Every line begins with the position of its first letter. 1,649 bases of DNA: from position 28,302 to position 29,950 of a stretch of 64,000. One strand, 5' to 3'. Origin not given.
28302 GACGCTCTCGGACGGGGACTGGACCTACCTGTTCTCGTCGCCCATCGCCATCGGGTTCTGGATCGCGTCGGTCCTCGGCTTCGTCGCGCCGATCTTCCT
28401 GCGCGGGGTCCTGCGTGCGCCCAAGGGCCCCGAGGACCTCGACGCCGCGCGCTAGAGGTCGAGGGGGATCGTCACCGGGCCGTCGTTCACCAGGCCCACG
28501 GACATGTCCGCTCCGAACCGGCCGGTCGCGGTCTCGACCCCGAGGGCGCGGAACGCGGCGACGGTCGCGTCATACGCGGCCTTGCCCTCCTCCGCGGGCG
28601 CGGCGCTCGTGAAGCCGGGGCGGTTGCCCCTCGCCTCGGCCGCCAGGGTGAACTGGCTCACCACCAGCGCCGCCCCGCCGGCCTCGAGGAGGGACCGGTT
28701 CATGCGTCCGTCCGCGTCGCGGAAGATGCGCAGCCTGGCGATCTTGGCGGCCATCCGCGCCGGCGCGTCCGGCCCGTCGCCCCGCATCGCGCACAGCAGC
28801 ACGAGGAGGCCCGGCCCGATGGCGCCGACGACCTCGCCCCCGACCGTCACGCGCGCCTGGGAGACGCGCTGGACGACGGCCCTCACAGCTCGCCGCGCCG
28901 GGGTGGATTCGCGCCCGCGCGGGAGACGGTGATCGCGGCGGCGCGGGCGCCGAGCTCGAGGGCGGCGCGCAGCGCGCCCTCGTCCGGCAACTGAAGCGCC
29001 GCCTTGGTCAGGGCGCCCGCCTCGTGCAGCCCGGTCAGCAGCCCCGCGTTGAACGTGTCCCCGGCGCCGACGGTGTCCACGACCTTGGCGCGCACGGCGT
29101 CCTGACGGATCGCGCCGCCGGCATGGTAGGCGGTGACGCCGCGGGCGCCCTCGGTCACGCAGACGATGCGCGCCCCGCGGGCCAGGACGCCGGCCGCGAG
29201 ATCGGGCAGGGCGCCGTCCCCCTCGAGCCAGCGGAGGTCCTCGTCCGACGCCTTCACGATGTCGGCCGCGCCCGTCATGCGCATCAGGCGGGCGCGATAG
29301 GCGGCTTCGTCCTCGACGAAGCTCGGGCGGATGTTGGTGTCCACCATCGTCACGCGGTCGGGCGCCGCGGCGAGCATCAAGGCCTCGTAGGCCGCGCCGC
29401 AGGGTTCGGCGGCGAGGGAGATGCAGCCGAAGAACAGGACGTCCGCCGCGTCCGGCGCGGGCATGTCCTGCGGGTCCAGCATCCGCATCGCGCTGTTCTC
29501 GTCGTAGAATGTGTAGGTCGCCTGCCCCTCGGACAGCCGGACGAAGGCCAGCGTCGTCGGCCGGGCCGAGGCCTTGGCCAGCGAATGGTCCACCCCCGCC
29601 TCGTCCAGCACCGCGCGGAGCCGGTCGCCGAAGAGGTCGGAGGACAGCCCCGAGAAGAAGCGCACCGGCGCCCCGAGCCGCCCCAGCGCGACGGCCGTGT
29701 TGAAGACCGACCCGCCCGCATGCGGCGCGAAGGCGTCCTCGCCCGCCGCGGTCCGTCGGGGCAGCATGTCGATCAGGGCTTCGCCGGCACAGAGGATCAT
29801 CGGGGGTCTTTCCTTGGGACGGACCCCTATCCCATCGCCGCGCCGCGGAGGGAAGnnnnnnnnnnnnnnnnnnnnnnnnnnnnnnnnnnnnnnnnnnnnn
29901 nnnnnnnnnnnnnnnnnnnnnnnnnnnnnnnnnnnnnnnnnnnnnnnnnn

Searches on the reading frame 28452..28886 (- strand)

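Call 56: search_protein_families(library=ncbifam, proteins=[window:28452-28886:-], max_evalue=0.00001)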
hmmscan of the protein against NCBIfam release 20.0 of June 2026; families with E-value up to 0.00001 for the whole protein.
window:28452-28886:- (144 aa): 1 family
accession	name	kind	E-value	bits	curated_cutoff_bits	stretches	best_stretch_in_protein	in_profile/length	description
TIGR00256.1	TIGR00256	equivalog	2.7e-42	144.7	101.5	1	1-143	1-144/146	D-aminoacyl-tRNA deacylase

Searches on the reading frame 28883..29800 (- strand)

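Call 56: search_protein_families(library=ncbifam, proteins=[window:28883-29800:-], max_evalue=0.00001)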
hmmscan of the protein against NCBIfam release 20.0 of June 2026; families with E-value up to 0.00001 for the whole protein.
window:28883-29800:- (305 aa): 18 families
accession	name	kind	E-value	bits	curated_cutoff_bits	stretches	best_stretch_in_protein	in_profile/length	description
NF006957.1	PRK09434.1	equivalog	1.2e-37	130.1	450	1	3-285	5-284/302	fructokinase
TIGR04382.1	myo_inos_iolC_N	equivalog_domain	4.6e-31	108.2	300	1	22-269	27-280/309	5-dehydro-2-deoxygluconokinase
NF040938.1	KDG_KDGal_kin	equivalog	5.9e-21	74.9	400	1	23-270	24-274/305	bifunctional 2-dehydro-3-deoxygluconokinase/2-dehydro-3-deoxygalactonokinase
TIGR02152.1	D_ribokin_bact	equivalog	1.6e-20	73.7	299.65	1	202-299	204-288/298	ribokinase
NF041332.1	KDG_KDGal_kin_Halo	equivalog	7.9e-20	71.5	440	1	21-267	25-280/320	bifunctional 2-dehydro-3-deoxygluconokinase/2-dehydro-3-deoxygalactonokinase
NF007321.0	PRK09813.1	equivalog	9e-19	68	247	1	200-270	176-245/261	fructoselysine 6-kinase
NF008353.0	PRK11142.1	equivalog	5.1e-18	65.6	341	1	205-299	209-291/307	ribokinase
NF049991.1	TagKinase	equivalog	9.6e-13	47.6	420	1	3-271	11-287/321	tagatose kinase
NF052444.1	DhDoxglucKinKdgK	equivalog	1.2e-11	44.6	400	1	21-268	17-279/303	2-dehydro-3-deoxygluconokinase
NF053626.1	RibKinHalex1628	equivalog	5.9e-11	42.4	330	1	28-297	37-278/293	ATP-dependent ribose-1-phosphate kinase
TIGR03168.1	1-PFK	subfamily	1.2e-10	40.8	216.4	1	198-267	201-270/305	hexose kinase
TIGR03828.1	pfkB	equivalog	1.1e-09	37.7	292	1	196-267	199-270/305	1-phosphofructokinase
NF041134.1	R1P_kin_Thcocales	equivalog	1.9e-09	37.3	500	1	211-292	194-275/291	ADP-dependent ribose-1-phosphate kinase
NF041633.1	trifunc_aldol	exception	2.8e-09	36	700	0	6-189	248-439/580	KHG/KDPG aldolase/sugar kinase fusion protein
NF041164.1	NucKinThplmales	equivalog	1.1e-08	34.7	450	1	210-267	202-260/295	nucleoside kinase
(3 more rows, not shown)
